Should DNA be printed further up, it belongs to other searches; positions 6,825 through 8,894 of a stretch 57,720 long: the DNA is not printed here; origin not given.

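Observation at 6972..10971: Two tandem paralogous Tat-signal proteins of unrecognised family, wedged between the Wzx flippase and the Wzy/O-antigen-ligase-like gene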

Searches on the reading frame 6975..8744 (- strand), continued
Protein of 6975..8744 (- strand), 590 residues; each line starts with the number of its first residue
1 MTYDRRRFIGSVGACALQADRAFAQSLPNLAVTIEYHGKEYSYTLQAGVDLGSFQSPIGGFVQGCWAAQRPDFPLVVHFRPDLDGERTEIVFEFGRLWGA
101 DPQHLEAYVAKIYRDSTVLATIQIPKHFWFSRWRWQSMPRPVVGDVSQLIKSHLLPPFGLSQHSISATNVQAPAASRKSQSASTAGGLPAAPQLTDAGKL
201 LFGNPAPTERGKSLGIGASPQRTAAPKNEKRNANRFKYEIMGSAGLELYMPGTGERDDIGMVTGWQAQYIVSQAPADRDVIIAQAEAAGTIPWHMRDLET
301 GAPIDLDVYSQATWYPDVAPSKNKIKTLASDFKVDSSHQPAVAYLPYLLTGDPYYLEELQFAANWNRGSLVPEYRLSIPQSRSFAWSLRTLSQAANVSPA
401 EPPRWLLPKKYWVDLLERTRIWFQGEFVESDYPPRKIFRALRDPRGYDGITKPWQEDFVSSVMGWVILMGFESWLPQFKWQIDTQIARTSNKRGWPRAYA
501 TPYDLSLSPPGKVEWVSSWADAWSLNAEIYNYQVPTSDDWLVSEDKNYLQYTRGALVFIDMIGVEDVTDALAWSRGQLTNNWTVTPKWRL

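Call 70: search_protein_representatives(alignment_id=A1)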
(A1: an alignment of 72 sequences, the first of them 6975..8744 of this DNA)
Query: 72 sequences, 571 profile positions. Proteins with E-value up to 0.001 (for the whole library): 3098; up to 1e-10: 2137; up to 1e-30: 802. The best 150 are listed.
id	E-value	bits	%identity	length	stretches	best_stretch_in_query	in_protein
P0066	5.3e-271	916.5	-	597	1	2-570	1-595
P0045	1.8e-258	875.1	-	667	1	3-570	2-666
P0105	3.7e-225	765.1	-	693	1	4-569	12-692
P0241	8.0e-213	724.4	-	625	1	7-568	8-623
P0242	8.2e-203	691.4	-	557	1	24-568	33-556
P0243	3.5e-182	623.3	-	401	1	194-569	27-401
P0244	3.9e-182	623.1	-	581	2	206-569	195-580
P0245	4.4e-182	622.9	-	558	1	3-569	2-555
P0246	1.5e-172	591.5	-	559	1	4-569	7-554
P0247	3.0e-171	587.1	-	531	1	34-562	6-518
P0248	5.3e-171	586.4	-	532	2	204-569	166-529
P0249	1.1e-169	582.1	-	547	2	199-568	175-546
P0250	2.7e-165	567.5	-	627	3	201-485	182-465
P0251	1.7e-163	561.6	-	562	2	206-569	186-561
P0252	5.2e-163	560.0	-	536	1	7-568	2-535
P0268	9.8e-134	463.3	-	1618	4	299-496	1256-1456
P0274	6.6e-130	450.7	-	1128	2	201-568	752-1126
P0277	2.8e-123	428.8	-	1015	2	203-556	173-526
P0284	9.1e-120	417.2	-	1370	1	33-557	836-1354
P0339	2.4e-92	326.7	-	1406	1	36-569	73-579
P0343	4.6e-91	322.4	-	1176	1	24-558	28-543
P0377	5.9e-79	282.4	-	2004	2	92-501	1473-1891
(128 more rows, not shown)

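Call 72: search_protein_families(library=pfam, proteins=[P0268, P0274, P0284, P0377, P0339, P0343, P0277], max_evalue=0.001)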
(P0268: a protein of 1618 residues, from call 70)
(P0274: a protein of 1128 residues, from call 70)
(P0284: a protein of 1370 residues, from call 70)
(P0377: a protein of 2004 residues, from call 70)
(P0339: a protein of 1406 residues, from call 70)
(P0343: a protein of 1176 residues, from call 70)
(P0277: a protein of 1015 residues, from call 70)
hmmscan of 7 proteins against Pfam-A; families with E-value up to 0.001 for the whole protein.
P0268 (1618 aa): 3 families
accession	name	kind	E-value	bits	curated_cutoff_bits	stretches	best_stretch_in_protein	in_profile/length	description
PF00041.27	fn3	-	1.2e-22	80.3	25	2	83-168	2-83/84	Fibronectin type III domain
PF16656.11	Pur_ac_phosph_N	-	0.00017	22.5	30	0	185-249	8-83/93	Purple acid Phosphatase, N-terminal domain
PF25059.1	FN3_DSCAM-DSCAML_C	-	0.00024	21.8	39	0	214-256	33-72/89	DSCAM/DSCAML C-terminal Fn3-like domain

P0274 (1128 aa): 0 families

P0284 (1370 aa): 0 families

P0377 (2004 aa): 8 families
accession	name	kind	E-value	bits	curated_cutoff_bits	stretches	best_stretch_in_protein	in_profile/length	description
PF07610.17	DUF1573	-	2.6e-11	43.8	26.1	1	1107-1181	22-97/98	Protein of unknown function (DUF1573)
PF22073.2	Cep192_D4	-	2.8e-11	44.1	35.5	2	1104-1182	22-111/112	Cep192 domain 4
PF22544.2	HYDIN_VesB_CFA65-like_Ig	-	8e-10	39.3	25.5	1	1106-1181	23-100/100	HYDIN/CFA65/VesB-like, Ig-like domain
PF19501.5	PcRGLX_1st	-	1.5e-09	38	22.1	1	1306-1359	8-63/83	PcRGLX-like N-terminal RIFT barrel domain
PF05345.18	He_PIG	-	1.3e-07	32.4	24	1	1003-1065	12-84/96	Putative Ig domain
PF24771.2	Ig_CFAP74_1st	-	5.7e-05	23.8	29.2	0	1092-1169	8-88/97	CFAP74 first Ig-like domain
PF24507.1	Ig_CFAP65_4th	-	0.00052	20.8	27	0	1233-1287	22-74/76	CFAP65, fourth Ig-like domain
PF15780.11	ASH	-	0.00097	19.7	27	0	1097-1170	19-93/98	Abnormal spindle-like microcephaly-assoc'd, ASPM-SPD-2-Hydin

P0339 (1406 aa): 4 families
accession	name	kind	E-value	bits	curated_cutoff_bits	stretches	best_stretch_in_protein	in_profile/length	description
PF13385.13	Laminin_G_3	-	1.3e-29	103.7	27.6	1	774-934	2-151/151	Concanavalin A-like lectin/glucanases superfamily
PF01471.23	PG_binding_1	-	3.1e-18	66.1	23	1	1102-1150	1-40/57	Putative peptidoglycan binding domain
PF02973.23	Sialidase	-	5.4e-05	23.2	26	1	865-937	110-185/189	Sialidase, N-terminal domain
PF07953.20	Toxin_R_bind_N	-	0.00038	20.6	23.8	1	788-928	53-191/191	Clostridium neurotoxin, N-terminal receptor binding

P0343 (1176 aa): 1 family
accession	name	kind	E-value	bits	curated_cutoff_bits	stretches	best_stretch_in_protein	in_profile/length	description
PF01471.23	PG_binding_1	-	4.1e-15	56.1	23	1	1118-1173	2-57/57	Putative peptidoglycan binding domain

P0277 (1015 aa): 0 families

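Call 75: search_protein_families(library=pfam, alignment_id=A3, max_evalue=0.00001)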
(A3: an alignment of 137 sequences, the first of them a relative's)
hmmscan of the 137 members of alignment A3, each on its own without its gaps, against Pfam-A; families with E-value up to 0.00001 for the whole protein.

A. member 1, L009:2257-3546:+ (430 aa): 2 families
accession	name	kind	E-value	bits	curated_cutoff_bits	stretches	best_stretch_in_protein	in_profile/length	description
PF14535.12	AMP-binding_C_2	-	9.1e-24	84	25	1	334-427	1-96/96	AMP-binding enzyme C-terminal domain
PF00501.34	AMP-binding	-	1.5e-19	70.5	29.9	1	81-287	159-374/384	AMP-binding enzyme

B. families by the number of members that match (of 137 scanned): 126 families (the first 25 are shown)
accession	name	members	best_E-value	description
PF01964.24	ThiC_Rad_SAM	2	1.9e-183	Radical SAM ThiC family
PF01180.27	DHO_dh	2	2.3e-84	Dihydroorotate dehydrogenase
PF00296.26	Bac_luciferase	2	3.7e-45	Luciferase-like monooxygenase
PF07969.17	Amidohydro_3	2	4.1e-41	Amidohydrolase family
PF13369.12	Transglut_core2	2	3.2e-35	Transglutaminase-like superfamily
PF01322.25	Cytochrom_C_2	2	2.7e-27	Cytochrome C'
PF08241.18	Methyltransf_11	2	8.3e-25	Methyltransferase domain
PF05711.17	TylF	2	2e-22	Macrocin-O-methyltransferase (TylF)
PF13667.11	ThiC-associated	2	6.5e-22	ThiC-associated domain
PF13649.12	Methyltransf_25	2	3.5e-21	Methyltransferase domain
PF13489.12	Methyltransf_23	2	7.9e-16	Methyltransferase domain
PF00535.33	Glycos_transf_2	2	1.5e-15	Glycosyl transferase family 2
PF13371.12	TPR_9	2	6.5e-15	Tetratricopeptide repeat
PF05239.21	PRC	2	2.1e-14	PRC-barrel domain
PF01609.27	DDE_Tnp_1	2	2.5e-13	Transposase DDE domain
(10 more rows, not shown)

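Call 78: search_solved_structures(query=A4, max_evalue=10, show_alignments=3)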
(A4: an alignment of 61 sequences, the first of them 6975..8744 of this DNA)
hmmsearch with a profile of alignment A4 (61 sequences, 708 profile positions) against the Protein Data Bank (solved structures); distinct sequences matched with E-value up to 10: 3.
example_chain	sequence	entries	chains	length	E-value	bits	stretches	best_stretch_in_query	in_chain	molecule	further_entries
2bbd_A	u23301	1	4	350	0.19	13.4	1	497-547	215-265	coat protein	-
3j31_A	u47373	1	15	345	0.2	13.4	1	497-547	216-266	Coat protein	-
6iei_A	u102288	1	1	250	1.5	10.4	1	39-116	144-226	Outer surface protein A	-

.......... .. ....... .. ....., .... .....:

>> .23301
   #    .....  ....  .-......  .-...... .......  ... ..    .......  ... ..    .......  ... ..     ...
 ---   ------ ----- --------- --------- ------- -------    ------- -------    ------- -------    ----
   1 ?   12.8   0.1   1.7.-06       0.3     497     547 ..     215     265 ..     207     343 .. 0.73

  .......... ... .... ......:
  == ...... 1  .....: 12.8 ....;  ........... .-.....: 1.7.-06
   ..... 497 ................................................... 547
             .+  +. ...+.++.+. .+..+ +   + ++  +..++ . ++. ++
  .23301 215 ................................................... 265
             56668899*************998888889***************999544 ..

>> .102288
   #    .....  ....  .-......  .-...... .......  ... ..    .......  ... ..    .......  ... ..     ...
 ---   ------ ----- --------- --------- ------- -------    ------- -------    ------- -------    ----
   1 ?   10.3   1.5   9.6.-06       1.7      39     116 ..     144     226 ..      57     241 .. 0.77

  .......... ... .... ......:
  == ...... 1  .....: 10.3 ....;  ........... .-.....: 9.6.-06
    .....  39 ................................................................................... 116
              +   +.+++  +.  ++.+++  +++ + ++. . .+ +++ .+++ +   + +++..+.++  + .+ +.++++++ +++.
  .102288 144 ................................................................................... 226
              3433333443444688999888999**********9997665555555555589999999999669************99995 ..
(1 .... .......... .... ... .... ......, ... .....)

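Call 87: fold_search(model_id=the predicted structure, library=viral)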
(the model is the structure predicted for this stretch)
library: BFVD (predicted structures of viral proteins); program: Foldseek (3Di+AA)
matches with E <= 10: 333; with E <= 0.001: 1
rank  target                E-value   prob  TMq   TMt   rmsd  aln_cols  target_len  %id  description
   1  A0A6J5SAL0            4.8e-20  1.00  0.55  0.75   5.4       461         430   24  Uncharacterized protein [uncultured Caudovirales phage]
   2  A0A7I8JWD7            8.5e-02  0.44  0.07  0.08  17.1       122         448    9  (no name in the UniProt tables at hand)
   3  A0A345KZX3            1.3e-01  0.07  0.08  0.10  25.2       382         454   10  Portal protein [Microbacterium phage Sansa]
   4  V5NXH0                1.6e-01  0.10  0.07  0.07  28.3       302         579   14  F-Nec2 protein [Chelonid alphaherpesvirus 5]
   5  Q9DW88                1.9e-01  0.06  0.07  0.13  29.1       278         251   12  PR112 (Fragment) [Rat cytomegalovirus (strain Maastricht)]
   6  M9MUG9                1.9e-01  0.28  0.09  0.07  10.0       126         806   10  (no name in the UniProt tables at hand)
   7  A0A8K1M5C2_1          2.0e-01  0.57  0.10  0.05  17.9       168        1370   11  Genome polyprotein [Red panda picorna-like virus]
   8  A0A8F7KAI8            2.0e-01  0.07  0.06  0.09  26.1       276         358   10  UL112.1 [Panine betaherpesvirus 2]
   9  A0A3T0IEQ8            2.3e-01  0.30  0.09  0.25  12.5       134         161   11  (no name in the UniProt tables at hand)
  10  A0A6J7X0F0            2.4e-01  0.16  0.08  0.15  21.3       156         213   12  Uncharacterized protein [uncultured Caudovirales phage]
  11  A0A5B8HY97            3.2e-01  0.07  0.07  0.13  30.8       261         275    7  Uncharacterized protein [Mimiviridae sp. ChoanoV1]
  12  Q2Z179                3.3e-01  0.25  0.08  0.23  14.9       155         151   11  Uncharacterized protein [Pseudomonas phage EL]
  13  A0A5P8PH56            3.5e-01  0.57  0.08  0.39   6.7        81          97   18  Uncharacterized protein [Serratia phage Muldoon]
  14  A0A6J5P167            3.7e-01  0.57  0.12  0.05   8.5       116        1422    9  Fibronectin type III [uncultured Caudovirales phage]
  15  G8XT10                3.9e-01  0.06  0.08  0.10  26.2       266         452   10  Protein UL112 [Saimiriine betaherpesvirus 4]
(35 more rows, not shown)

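Call 88: find_related_loci(query=A1, collection=viral_contigs, flank=10000)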
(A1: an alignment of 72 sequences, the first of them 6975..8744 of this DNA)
Query A1 (590 aa) in viral_contigs; peptide patterns used: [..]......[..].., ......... (x = any residue, [..] = any of these).
275 stretches matched a pattern; 118 encode a relative of the query (tblastn E <= 1e-3); the best 80 are kept; 80 distinct loci.
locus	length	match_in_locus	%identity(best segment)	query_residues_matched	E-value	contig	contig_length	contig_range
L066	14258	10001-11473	36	31-580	3e-103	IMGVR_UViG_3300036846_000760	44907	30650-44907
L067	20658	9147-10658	35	31-590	2e-96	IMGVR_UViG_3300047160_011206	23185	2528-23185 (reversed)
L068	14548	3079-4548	35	32-578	3e-93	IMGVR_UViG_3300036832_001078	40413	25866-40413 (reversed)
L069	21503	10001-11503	35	30-581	2e-92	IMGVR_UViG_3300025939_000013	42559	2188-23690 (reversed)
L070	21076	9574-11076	34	31-581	8e-89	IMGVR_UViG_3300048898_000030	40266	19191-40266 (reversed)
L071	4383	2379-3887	35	30-581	1e-87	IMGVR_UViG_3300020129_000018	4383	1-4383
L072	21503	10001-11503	34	30-578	2e-86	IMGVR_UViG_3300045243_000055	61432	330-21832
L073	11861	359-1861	33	31-581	2e-86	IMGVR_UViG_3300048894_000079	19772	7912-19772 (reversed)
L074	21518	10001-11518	33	30-583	7e-86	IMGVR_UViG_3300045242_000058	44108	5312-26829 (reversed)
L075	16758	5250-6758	34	30-578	2e-85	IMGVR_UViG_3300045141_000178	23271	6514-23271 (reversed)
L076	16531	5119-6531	35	31-551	5e-85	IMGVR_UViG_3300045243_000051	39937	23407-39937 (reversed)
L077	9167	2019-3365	34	30-529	3e-81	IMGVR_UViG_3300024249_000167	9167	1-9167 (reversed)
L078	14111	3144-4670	32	26-581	1e-78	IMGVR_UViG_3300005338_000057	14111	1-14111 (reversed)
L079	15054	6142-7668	32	26-581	6e-78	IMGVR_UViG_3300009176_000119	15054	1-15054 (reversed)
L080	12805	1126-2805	31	30-590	2e-72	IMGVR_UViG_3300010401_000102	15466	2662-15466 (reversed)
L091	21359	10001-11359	36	30-529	2e-90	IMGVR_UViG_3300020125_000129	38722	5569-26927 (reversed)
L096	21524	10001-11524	36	29-583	1e-62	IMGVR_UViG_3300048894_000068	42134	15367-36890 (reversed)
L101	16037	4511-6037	37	30-585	4e-62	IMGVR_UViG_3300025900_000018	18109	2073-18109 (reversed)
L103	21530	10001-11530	36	29-588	8e-60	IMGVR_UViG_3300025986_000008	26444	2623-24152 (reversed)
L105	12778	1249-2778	36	29-588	8e-60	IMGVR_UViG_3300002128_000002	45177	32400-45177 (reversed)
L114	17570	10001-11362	29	51-579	1e-52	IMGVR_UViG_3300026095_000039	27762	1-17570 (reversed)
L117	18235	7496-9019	35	30-578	3e-52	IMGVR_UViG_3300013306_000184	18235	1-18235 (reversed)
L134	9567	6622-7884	38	30-507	5e-44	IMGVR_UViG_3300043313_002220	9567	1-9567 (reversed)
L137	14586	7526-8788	39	30-507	1e-43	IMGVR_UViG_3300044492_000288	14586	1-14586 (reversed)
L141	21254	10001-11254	29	33-507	6e-43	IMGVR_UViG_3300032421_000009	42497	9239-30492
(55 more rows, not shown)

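Call 89: search_dna_similar(query=window:6975-8744:-, collection=phages, mode=protein, max_evalue=0.001, max_rows=20)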
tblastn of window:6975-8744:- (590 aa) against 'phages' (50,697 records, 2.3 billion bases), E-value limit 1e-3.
Records with a match: 1; places in all: 1; records where one place covers at least 80% of the query: 0.
Best place of each record, by identity: <60% 1.
By first word of the organism name: EBPR 1.
By host as written in the record: - 1.
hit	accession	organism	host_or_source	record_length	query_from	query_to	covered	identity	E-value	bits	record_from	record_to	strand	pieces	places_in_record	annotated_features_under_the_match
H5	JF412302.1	EBPR siphovirus 1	-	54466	250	470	37%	31.2%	9e-21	103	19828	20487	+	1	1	gp39: hypothetical protein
